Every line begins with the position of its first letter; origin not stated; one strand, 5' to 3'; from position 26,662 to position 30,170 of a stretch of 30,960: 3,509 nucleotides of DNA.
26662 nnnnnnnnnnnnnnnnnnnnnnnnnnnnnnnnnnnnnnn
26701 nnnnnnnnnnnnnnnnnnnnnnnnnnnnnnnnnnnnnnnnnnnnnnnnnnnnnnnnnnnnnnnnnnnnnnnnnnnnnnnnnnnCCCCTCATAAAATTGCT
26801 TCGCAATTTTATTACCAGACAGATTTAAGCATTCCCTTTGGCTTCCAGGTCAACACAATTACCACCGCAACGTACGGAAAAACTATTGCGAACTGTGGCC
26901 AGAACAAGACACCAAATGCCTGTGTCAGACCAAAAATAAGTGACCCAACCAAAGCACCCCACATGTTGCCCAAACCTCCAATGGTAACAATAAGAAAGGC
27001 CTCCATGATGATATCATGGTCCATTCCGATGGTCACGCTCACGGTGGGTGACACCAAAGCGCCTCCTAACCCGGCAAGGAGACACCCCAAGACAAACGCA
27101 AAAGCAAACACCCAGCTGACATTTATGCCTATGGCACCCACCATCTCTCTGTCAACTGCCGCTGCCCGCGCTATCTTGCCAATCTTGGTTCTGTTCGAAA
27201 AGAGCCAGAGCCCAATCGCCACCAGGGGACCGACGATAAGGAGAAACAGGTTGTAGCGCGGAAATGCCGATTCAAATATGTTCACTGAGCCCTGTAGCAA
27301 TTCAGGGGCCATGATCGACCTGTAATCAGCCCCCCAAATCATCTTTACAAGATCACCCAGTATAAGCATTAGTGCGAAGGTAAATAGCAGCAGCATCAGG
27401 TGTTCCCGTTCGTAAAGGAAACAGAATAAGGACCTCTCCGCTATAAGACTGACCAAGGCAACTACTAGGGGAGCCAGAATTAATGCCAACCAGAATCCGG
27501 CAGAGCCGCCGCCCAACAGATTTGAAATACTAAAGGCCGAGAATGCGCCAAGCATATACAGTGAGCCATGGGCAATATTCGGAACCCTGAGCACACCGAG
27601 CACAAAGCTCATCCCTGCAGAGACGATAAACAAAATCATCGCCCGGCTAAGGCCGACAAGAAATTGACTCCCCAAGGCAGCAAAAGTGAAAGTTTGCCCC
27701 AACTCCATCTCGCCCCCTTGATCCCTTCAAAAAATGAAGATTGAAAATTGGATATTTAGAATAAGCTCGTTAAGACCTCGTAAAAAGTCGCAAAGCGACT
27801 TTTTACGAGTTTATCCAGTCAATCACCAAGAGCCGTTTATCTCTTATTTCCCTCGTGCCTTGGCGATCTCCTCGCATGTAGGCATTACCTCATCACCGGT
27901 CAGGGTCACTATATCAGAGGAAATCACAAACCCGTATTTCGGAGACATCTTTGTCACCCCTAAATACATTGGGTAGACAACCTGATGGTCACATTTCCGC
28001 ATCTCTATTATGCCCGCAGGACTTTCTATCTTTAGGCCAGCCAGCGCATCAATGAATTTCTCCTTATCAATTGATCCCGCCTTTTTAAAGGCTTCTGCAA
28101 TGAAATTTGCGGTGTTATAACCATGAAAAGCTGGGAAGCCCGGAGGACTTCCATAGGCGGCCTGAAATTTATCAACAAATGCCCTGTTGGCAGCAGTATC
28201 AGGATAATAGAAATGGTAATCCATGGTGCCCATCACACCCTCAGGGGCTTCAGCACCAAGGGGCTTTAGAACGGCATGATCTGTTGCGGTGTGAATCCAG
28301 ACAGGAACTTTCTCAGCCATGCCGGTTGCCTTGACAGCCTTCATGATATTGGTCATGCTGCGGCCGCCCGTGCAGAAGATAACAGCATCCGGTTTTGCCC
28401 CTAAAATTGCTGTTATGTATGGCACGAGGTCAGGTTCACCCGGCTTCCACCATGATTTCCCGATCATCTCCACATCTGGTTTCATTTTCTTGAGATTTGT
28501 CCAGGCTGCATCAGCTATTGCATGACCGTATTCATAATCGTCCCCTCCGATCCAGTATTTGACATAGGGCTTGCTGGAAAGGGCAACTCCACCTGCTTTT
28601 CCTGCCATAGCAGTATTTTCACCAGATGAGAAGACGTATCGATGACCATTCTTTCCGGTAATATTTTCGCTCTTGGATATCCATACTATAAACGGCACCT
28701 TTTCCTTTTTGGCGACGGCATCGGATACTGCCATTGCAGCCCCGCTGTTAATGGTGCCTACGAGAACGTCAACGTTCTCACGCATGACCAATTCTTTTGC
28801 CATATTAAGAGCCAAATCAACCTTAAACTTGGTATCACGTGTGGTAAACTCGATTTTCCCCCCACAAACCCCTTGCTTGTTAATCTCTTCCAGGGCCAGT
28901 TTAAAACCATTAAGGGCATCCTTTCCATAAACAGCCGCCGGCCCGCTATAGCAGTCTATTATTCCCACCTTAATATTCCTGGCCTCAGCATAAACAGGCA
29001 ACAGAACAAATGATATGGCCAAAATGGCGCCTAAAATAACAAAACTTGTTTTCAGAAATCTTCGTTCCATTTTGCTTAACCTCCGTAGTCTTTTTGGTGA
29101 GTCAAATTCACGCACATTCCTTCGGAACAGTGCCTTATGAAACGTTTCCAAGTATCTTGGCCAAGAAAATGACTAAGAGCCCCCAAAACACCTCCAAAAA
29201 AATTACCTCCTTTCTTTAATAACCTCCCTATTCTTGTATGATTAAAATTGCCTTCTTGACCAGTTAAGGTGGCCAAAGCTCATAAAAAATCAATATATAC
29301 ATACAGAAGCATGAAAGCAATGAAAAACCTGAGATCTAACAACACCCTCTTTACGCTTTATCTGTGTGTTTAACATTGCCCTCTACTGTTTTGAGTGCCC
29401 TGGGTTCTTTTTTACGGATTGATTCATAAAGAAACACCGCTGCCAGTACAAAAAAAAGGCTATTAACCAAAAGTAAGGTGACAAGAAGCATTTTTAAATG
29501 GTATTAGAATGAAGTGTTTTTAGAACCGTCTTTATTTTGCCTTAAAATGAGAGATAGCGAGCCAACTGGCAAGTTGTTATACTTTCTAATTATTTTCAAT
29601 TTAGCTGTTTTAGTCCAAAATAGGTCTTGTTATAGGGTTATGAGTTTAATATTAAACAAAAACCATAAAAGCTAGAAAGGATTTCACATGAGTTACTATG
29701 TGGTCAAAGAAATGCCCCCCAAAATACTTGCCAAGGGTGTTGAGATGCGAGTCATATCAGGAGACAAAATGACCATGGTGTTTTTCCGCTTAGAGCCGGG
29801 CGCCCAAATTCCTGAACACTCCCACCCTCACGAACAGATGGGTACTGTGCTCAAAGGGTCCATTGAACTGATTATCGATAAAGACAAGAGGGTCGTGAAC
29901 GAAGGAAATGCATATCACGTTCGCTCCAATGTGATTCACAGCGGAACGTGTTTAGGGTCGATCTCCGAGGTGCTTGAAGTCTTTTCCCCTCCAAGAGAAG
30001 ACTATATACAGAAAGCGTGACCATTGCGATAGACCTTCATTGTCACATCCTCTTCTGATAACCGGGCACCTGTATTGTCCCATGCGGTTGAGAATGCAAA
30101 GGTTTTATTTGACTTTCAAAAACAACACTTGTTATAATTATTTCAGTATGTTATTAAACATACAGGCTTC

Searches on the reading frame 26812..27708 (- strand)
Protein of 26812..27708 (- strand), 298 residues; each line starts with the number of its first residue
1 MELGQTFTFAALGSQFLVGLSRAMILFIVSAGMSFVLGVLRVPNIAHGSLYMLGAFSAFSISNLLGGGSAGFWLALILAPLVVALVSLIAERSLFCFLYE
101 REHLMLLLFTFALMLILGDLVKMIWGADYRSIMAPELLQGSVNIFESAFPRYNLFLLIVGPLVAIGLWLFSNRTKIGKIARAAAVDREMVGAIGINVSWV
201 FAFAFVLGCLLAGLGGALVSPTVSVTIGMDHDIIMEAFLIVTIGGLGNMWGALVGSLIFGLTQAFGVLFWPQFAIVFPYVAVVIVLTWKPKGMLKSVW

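Call 48: search_protein_families(library=pfam, proteins=[window:26812-27708:-], max_evalue=0.00001)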
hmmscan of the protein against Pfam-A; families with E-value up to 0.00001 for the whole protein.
window:26812-27708:- (298 aa): 1 family
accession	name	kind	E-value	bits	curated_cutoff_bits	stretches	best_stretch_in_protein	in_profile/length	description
PF02653.21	BPD_transp_2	-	1.2e-35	123.4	26.8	1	19-286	5-269/269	Branched-chain amino acid transport system / permease component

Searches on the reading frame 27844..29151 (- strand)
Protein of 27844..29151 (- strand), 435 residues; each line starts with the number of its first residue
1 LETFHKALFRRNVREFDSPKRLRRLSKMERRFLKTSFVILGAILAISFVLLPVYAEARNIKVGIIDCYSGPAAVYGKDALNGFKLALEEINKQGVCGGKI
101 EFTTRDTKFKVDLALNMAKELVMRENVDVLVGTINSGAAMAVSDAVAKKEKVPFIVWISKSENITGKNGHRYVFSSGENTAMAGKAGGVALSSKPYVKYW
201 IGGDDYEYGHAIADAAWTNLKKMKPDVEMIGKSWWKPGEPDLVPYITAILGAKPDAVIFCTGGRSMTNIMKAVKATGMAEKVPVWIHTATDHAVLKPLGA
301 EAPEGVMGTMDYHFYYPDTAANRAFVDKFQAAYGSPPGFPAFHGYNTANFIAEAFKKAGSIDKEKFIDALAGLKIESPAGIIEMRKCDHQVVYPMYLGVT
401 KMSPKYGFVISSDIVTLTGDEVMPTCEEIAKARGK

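Call 48: search_protein_families(library=pfam, proteins=[window:27844-29151:-], max_evalue=0.00001)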
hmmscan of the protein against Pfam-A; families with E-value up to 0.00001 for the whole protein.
window:27844-29151:- (435 aa): 3 families
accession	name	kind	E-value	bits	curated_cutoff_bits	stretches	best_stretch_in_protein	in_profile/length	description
PF13458.12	Peripla_BP_6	-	4.1e-73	247.5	31.7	1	60-398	2-336/343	Periplasmic binding protein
PF13433.12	Peripla_BP_5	-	8.5e-31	107.8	27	1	60-406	1-342/363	Periplasmic binding protein domain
PF01094.35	ANF_receptor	-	8.7e-17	61.6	25.4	1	81-362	4-297/353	Receptor family ligand binding region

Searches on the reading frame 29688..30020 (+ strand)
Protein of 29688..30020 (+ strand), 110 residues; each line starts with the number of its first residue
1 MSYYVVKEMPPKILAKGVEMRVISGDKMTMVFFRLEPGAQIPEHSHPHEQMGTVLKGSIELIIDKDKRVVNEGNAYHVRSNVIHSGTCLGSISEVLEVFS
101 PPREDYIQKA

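Call 48: search_protein_families(library=pfam, proteins=[window:29688-30020:+], max_evalue=0.00001)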
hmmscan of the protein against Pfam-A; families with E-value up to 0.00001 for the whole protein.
window:29688-30020:+ (110 aa): 1 family
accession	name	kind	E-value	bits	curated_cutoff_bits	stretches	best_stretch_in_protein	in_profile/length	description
PF07883.17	Cupin_2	-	1.6e-14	53.7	27.2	1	32-90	2-60/70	Cupin domain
